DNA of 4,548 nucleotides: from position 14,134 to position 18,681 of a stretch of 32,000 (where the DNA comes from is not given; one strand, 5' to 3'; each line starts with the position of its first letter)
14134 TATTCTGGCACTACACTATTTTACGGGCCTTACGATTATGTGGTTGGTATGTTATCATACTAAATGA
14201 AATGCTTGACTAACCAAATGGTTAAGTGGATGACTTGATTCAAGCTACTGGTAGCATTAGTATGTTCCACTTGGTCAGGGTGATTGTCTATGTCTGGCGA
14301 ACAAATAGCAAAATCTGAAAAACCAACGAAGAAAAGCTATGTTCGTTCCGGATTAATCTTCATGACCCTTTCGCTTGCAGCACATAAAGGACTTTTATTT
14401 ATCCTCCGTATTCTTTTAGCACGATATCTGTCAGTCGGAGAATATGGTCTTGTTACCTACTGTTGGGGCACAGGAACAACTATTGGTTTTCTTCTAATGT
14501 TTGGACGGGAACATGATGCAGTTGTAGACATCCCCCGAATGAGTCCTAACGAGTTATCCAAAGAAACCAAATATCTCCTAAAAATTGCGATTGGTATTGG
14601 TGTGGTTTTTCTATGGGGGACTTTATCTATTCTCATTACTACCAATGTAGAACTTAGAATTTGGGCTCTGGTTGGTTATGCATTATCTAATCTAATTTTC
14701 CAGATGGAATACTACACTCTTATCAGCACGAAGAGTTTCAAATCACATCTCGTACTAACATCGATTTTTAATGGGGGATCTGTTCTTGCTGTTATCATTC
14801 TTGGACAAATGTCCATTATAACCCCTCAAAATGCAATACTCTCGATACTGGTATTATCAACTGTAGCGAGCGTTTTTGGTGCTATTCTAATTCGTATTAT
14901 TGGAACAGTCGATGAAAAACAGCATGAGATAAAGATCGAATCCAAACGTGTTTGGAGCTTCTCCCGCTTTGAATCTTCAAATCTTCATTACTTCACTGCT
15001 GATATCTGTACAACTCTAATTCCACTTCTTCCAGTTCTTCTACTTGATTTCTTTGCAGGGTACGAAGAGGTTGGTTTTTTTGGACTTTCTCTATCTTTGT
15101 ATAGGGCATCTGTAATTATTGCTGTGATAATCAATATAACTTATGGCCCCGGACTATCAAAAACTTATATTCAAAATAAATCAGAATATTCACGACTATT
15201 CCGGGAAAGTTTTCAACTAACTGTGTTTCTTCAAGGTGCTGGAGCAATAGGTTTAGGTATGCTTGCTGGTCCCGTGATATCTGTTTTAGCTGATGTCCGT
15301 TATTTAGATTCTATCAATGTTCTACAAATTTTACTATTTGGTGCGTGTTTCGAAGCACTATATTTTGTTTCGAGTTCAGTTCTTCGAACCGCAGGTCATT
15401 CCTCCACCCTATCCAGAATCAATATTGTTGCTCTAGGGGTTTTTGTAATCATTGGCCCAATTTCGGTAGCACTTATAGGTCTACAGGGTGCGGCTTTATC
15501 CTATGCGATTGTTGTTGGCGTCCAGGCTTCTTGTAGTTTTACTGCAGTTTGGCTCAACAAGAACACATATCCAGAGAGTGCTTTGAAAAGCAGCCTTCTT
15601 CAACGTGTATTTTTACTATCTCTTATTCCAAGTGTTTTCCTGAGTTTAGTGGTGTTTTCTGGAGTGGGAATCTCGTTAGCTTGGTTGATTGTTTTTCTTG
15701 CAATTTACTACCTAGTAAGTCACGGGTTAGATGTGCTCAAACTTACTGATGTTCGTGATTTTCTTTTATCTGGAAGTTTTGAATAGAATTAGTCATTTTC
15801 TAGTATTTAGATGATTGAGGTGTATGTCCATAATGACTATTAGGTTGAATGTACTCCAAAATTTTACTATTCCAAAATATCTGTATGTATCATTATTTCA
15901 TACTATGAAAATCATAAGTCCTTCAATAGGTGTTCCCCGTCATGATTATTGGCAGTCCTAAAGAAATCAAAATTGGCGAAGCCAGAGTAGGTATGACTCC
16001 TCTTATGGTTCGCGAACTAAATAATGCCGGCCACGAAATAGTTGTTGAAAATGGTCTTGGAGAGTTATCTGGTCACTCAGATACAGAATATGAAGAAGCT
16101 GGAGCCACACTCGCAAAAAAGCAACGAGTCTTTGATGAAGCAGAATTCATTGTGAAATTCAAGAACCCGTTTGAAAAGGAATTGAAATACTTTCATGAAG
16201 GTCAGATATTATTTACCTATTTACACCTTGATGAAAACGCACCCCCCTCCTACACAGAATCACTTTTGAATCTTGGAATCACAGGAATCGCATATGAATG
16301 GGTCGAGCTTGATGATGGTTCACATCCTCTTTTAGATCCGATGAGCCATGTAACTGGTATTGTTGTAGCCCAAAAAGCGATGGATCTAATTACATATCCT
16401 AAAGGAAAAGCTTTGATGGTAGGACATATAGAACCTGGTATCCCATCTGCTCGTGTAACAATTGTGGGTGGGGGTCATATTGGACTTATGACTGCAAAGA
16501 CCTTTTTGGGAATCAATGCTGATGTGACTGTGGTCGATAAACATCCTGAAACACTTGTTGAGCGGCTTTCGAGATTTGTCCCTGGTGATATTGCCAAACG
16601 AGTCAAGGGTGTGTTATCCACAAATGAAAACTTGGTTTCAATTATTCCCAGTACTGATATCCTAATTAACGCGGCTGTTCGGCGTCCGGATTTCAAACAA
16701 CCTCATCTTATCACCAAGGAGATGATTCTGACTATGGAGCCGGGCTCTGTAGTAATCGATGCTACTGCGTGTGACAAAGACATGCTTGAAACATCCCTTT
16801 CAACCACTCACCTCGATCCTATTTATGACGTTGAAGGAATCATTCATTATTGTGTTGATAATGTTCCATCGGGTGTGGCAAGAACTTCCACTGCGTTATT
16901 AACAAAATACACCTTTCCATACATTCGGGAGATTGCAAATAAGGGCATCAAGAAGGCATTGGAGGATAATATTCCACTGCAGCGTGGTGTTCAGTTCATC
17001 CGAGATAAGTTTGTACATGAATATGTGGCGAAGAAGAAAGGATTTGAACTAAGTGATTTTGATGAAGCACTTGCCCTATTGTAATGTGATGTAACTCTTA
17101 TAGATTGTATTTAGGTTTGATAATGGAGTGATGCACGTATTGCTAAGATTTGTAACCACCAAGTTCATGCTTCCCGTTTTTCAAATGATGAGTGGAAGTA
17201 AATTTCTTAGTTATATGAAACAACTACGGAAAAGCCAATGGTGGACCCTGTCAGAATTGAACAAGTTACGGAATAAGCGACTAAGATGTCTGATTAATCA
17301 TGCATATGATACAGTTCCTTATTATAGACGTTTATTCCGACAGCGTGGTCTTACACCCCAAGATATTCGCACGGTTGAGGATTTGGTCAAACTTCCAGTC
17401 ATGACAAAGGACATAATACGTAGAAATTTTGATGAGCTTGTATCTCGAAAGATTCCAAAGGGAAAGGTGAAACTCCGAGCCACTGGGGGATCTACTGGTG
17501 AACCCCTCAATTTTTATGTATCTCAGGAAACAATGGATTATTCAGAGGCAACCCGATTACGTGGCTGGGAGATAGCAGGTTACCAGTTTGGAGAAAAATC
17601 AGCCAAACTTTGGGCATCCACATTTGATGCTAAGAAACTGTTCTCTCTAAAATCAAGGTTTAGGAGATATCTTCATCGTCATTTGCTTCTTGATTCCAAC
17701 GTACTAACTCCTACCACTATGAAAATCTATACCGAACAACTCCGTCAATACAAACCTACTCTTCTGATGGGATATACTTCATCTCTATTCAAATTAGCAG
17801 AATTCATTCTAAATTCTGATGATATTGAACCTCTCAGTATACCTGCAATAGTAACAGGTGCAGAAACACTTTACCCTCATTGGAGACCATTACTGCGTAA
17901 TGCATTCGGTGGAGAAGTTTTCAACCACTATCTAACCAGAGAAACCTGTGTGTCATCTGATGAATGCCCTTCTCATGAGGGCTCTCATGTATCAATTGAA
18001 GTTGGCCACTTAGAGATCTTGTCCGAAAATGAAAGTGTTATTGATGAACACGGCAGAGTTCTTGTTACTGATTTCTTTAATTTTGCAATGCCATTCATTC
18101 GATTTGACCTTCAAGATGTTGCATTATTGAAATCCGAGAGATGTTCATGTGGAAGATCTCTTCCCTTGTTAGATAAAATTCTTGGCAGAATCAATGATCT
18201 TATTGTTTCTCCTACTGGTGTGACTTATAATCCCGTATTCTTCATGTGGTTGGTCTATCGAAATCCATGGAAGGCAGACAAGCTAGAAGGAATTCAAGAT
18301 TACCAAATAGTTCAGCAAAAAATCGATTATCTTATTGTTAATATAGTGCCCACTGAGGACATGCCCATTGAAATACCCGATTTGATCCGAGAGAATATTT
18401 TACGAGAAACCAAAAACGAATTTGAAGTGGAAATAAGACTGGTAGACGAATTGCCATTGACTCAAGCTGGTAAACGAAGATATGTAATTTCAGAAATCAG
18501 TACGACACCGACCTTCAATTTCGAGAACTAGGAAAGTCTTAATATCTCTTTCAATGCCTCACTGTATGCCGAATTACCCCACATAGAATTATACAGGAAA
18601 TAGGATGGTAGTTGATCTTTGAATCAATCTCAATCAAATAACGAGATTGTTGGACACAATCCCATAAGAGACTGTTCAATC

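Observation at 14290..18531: Flippase-AlaDH-like-CapK-like cassette: candidate amino-acid decoration system for a surface glycan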

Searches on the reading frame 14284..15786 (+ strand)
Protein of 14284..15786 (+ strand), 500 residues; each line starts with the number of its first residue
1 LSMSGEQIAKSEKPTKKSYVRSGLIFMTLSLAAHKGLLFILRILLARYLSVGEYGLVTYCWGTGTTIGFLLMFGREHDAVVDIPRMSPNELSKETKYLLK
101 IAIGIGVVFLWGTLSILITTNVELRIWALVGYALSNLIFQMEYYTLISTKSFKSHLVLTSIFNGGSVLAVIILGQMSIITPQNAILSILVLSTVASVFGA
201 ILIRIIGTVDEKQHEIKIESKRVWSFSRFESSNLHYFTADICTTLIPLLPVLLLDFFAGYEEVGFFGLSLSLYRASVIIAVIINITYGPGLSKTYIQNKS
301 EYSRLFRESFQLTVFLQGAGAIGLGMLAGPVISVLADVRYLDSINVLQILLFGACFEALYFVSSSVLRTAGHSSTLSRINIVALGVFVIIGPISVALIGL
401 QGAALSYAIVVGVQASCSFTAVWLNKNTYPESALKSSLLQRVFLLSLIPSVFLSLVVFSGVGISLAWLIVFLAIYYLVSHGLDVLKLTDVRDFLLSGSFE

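Call 3: search_protein_families(library=pfam, proteins=[window:14284-15786:+])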
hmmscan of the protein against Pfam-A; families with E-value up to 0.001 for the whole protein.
window:14284-15786:+ (500 aa): 0 families

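Call 5: search_protein_families(library=ncbifam, proteins=[window:14284-15786:+], max_evalue=0.01)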
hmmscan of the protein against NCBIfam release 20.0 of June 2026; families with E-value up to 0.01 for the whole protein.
window:14284-15786:+ (500 aa): 1 family
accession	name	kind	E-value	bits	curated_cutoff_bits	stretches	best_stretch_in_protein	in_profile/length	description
NF058658.1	Oglyco_Wzx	exception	2.7e-05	23.4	720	1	216-408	200-388/478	O-glycosylation flippase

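Call 6: search_protein_families(library=pfam, proteins=[window:14284-15786:+], max_evalue=10)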
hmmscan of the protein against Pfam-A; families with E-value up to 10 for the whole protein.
window:14284-15786:+ (500 aa): 0 families

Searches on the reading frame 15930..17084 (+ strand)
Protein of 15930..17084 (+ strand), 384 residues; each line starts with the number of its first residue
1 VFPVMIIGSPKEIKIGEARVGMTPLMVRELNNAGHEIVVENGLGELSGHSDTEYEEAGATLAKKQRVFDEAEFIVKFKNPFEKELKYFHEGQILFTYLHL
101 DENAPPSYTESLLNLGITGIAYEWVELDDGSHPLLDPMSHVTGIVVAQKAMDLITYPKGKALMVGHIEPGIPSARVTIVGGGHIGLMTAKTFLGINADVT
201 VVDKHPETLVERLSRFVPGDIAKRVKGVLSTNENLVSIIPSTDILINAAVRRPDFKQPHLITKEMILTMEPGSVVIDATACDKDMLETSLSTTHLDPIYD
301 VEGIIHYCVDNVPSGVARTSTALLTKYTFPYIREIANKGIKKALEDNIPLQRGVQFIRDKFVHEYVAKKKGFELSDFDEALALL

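Call 3: search_protein_families(library=pfam, proteins=[window:15930-17084:+])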
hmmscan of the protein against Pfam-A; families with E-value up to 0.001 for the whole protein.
window:15930-17084:+ (384 aa): 6 families
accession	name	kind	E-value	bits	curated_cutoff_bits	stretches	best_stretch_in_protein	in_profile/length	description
PF01262.27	AlaDh_PNT_C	-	1.1e-43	149.6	23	1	153-363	9-213/214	Alanine dehydrogenase/PNT, C-terminal domain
PF05222.21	AlaDh_PNT_N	-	9e-36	123.6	30.4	1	10-141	3-135/136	Alanine dehydrogenase/PNT, N-terminal domain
PF00070.33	Pyr_redox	-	6.6e-07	30.2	22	1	175-209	1-35/82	Pyridine nucleotide-disulphide oxidoreductase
PF07992.20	Pyr_redox_2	-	2e-05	24.6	26.1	1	168-215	142-183/291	Pyridine nucleotide-disulphide oxidoreductase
PF02826.25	2-Hacid_dh_C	-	5.9e-05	23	25.1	1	173-278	36-126/178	D-isomer specific 2-hydroxyacid dehydrogenase, NAD binding domain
PF13241.12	NAD_binding_7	-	0.00019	22.4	22.1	1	174-223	8-57/104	Putative NAD(P)-binding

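Call 5: search_protein_families(library=ncbifam, proteins=[window:15930-17084:+], max_evalue=0.01)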
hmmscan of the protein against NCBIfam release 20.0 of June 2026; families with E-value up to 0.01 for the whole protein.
window:15930-17084:+ (384 aa): 19 families
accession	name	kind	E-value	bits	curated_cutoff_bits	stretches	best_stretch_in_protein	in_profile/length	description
TIGR00518.1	alaDH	equivalog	1.2e-89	300.8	391.85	1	5-381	1-369/370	alanine dehydrogenase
NF006942.0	PRK09424.1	equivalog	1.5e-29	103.1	383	2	5-208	1-200/510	Re/Si-specific NAD(P)(+) transhydrogenase subunit alpha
TIGR00561.1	pntA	equivalog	7.1e-22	77.7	444.4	2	7-207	2-198/511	Re/Si-specific NAD(P)(+) transhydrogenase subunit alpha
NF007043.0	PRK09496.3-6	equivalog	6.7e-06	25.1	384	1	172-224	230-281/445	Trk system potassium transporter TrkA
TIGR01350.1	lipoamide_DH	equivalog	0.0005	18.9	408.8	1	175-245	172-235/461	dihydrolipoyl dehydrogenase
NF006162.0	PRK08306.1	equivalog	0.00085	18.7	261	1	169-277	150-241/297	dipicolinate synthase subunit DpsA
NF007039.0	PRK09496.3-2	equivalog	0.00098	18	293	1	175-209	2-36/446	Trk system potassium transporter TrkA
TIGR02853.1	spore_dpaA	equivalog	0.0012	18.2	319.65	1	163-278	141-239/287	dipicolinic acid synthetase subunit A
NF004992.0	PRK06370.1-4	equivalog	0.0026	16.2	629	1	175-232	172-224/459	FAD-containing oxidoreductase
NF041682.1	ant_diox_AndAa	equivalog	0.0028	16.4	650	1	172-223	144-191/406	anthranilate 1,2-dioxygenase system ferredoxin--NAD(+) reductase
NF005118.0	PRK06550.1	equivalog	0.0035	17.2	270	1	182-258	15-84/236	3-oxoacyl-ACP reductase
NF006593.0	PRK09126.1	equivalog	0.0037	16.2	420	0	176-209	7-40/393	5-demethoxyubiquinol-8 5-hydroxylase UbiM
NF045664.1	XdhC_rel_AOR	equivalog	0.0048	16.2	350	1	167-207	188-228/346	XdhC family aldehyde oxidoreductase maturation factor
NF007041.0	PRK09496.3-4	equivalog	0.0049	15.7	386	1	175-209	2-36/450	Trk system potassium transporter TrkA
TIGR03026.1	NDP-sugDHase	subfamily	0.0051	15.6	189.8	1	175-208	2-35/413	nucleotide sugar dehydrogenase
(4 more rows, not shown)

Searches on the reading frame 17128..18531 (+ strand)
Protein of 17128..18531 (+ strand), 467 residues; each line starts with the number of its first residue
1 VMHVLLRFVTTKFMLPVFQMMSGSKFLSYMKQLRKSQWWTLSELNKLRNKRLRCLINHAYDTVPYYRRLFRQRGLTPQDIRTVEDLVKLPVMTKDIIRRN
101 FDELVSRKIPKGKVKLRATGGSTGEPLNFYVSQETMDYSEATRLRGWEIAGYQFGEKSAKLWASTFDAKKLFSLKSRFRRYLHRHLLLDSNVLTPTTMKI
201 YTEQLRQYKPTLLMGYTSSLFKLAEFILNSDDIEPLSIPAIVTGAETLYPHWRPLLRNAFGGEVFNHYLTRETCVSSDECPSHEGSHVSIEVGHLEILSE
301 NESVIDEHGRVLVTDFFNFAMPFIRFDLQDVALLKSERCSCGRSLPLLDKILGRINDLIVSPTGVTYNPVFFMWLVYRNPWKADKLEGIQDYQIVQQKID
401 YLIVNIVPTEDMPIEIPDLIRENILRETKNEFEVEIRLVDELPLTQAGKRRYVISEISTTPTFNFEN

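Call 3: search_protein_families(library=pfam, proteins=[window:17128-18531:+])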
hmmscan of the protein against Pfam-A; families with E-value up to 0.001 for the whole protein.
window:17128-18531:+ (467 aa): 0 families

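Call 5: search_protein_families(library=ncbifam, proteins=[window:17128-18531:+], max_evalue=0.01)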
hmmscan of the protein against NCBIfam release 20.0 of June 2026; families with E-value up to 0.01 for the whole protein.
window:17128-18531:+ (467 aa): 7 families
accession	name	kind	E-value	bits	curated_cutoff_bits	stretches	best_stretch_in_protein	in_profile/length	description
NF053551.1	FlxY_rubin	equivalog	2.3e-30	105.7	520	1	40-442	5-397/424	flexirubin biosynthesis putative acyl-CoA ligase FlxY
NF045666.1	DVU1553_fam_AMP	equivalog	2.6e-28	99.1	300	2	199-355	172-331/331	DVU_1553 family AMP-dependent CoA ligase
NF041878.1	paak_haloarch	equivalog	6.1e-26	91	700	2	42-153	11-122/427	phenylacetate--CoA ligase PaaK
TIGR02155.1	PA_CoA_ligase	equivalog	6.6e-24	84.2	646.3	2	41-138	5-102/422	phenylacetate--CoA ligase PaaK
TIGR03335.1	F390_ftsA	equivalog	3.8e-23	81.9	458.7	2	42-134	12-109/445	coenzyme F390 synthetase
TIGR02304.1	aden_form_hyp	equivalog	2.6e-21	76.1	251.9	2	202-409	180-378/430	F390 synthetase-related protein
NF041217.1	BagE_FevW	exception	7.5e-08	31.7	800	1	253-379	209-334/424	bagremycin/ferroverdin synthetase BagE/FevW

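Call 6: search_protein_families(library=pfam, proteins=[window:17128-18531:+], max_evalue=10)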
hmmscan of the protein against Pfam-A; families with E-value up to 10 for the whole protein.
window:17128-18531:+ (467 aa): 0 families
